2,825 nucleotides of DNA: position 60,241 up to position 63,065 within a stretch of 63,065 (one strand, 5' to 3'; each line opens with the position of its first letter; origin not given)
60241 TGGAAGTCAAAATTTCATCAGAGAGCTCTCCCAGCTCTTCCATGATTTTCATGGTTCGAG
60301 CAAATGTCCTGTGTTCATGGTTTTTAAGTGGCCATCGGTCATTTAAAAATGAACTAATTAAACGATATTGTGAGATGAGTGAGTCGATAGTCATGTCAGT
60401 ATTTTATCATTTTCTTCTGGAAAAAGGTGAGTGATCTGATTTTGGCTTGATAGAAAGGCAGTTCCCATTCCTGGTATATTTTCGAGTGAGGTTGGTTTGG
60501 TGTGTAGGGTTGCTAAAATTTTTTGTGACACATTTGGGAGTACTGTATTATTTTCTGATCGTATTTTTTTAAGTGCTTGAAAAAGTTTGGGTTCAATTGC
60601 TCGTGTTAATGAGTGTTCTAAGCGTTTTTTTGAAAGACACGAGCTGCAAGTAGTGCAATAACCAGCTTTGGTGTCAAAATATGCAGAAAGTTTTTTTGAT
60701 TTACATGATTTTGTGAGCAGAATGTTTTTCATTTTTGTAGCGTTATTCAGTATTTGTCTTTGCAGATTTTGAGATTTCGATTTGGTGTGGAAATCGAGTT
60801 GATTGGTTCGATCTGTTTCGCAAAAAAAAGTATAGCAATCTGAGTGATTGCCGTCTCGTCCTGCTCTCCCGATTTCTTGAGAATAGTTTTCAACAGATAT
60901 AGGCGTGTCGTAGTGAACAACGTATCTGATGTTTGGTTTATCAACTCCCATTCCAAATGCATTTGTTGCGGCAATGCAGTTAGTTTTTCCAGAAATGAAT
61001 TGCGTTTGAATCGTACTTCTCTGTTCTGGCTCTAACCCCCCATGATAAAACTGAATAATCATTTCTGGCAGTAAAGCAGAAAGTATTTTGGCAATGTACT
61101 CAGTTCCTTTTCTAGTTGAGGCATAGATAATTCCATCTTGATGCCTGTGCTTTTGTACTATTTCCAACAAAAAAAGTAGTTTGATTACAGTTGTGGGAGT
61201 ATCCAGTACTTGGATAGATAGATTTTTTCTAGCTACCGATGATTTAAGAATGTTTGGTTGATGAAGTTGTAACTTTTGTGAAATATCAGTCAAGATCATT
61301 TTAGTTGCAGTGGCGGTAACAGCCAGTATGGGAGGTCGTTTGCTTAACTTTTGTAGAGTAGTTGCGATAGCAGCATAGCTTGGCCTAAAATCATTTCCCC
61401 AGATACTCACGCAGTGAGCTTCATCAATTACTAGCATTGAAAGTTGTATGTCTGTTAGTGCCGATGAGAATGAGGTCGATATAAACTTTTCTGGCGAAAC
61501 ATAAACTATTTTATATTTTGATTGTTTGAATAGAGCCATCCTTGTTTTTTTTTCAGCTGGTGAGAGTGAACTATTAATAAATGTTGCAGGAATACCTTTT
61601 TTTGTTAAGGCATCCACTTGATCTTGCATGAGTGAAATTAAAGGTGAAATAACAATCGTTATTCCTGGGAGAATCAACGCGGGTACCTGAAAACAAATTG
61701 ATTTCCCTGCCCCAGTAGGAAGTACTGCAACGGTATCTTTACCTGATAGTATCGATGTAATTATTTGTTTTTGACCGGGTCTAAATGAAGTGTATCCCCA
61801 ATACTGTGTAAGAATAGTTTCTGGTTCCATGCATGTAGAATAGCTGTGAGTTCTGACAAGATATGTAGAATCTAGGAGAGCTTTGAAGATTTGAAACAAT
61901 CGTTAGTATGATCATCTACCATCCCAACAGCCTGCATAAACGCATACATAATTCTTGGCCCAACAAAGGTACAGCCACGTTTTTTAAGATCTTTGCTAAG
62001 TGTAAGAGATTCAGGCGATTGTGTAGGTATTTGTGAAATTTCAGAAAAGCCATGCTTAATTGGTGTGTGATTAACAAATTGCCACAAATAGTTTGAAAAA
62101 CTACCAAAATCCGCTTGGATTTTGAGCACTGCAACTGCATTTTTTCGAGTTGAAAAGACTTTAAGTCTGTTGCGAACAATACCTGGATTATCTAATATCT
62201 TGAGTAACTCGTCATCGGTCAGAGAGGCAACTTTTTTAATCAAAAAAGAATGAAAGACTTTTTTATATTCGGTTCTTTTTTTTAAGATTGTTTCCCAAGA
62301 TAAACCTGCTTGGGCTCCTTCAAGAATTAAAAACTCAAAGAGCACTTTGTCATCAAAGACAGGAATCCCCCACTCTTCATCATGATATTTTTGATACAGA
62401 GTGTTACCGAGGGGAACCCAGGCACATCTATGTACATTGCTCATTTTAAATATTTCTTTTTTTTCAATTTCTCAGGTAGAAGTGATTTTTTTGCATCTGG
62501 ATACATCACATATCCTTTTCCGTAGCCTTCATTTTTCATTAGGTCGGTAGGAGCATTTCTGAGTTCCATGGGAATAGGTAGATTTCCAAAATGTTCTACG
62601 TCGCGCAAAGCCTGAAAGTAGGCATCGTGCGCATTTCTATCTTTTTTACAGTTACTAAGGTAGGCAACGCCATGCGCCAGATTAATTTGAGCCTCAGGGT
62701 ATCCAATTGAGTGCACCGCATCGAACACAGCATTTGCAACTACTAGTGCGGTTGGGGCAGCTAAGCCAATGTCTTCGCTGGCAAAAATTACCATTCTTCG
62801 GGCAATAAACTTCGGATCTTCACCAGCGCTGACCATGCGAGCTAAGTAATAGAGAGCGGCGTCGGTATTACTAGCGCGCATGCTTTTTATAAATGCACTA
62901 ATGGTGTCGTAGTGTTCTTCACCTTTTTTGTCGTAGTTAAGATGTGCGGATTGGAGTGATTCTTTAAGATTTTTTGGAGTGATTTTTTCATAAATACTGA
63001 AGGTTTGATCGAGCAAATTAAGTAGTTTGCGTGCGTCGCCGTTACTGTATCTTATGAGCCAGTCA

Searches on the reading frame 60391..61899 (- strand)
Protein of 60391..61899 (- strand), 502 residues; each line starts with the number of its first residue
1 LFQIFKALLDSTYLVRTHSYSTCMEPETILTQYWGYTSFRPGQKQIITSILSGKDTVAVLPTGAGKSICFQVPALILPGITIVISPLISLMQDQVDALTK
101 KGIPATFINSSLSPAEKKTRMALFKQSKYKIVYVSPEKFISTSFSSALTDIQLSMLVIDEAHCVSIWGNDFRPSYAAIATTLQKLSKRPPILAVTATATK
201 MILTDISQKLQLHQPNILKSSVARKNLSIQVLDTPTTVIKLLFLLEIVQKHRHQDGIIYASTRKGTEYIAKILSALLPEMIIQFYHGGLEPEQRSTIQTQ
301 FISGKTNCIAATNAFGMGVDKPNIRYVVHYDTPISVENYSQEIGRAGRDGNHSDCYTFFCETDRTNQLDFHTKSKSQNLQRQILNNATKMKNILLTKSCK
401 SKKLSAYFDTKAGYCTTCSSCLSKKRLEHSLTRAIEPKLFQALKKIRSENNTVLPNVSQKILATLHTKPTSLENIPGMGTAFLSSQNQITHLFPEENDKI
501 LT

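Call 89: search_protein_families(library=pfam, proteins=[window:60391-61899:-], max_evalue=0.0001)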
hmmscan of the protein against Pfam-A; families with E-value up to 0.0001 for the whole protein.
window:60391-61899:- (502 aa): 3 families
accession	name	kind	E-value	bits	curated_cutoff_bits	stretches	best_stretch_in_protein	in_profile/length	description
PF00270.35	DEAD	-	9.2e-29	100.8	26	1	40-200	1-162/167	DEAD/DEAH box helicase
PF00271.37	Helicase_C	-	2.3e-26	92.6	23.5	1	241-350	3-110/110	Helicase conserved C-terminal domain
PF04851.21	ResIII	-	7.6e-08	32.9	22.5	1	38-198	3-162/164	Type III restriction enzyme, res subunit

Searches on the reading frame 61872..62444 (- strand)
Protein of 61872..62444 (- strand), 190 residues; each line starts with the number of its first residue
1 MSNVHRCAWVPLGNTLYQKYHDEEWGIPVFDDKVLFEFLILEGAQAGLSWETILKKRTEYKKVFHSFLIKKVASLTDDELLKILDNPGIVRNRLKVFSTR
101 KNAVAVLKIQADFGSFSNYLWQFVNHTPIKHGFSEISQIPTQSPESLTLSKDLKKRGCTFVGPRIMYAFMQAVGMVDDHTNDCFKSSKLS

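Call 89: search_protein_families(library=pfam, proteins=[window:61872-62444:-], max_evalue=0.0001)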
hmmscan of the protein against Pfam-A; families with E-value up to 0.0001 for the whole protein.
window:61872-62444:- (190 aa): 1 family
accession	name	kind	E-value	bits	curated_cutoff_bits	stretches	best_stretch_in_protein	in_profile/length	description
PF03352.18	Adenine_glyco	-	5.5e-74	248.3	25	1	14-185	5-176/177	Methyladenine glycosylase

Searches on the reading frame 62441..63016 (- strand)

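Call 89: search_protein_families(library=pfam, proteins=[window:62441-63016:-], max_evalue=0.0001)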
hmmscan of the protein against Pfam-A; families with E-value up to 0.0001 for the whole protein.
window:62441-63016:- (191 aa): 2 families
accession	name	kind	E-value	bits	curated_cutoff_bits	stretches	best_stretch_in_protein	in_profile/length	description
PF12002.13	MgsA_C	-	1.7e-48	165.1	27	1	49-189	2-147/167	MgsA AAA+ ATPase C terminal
PF16193.11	AAA_assoc_2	-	2.4e-14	53.8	34.3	1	10-47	44-81/81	AAA C-terminal domain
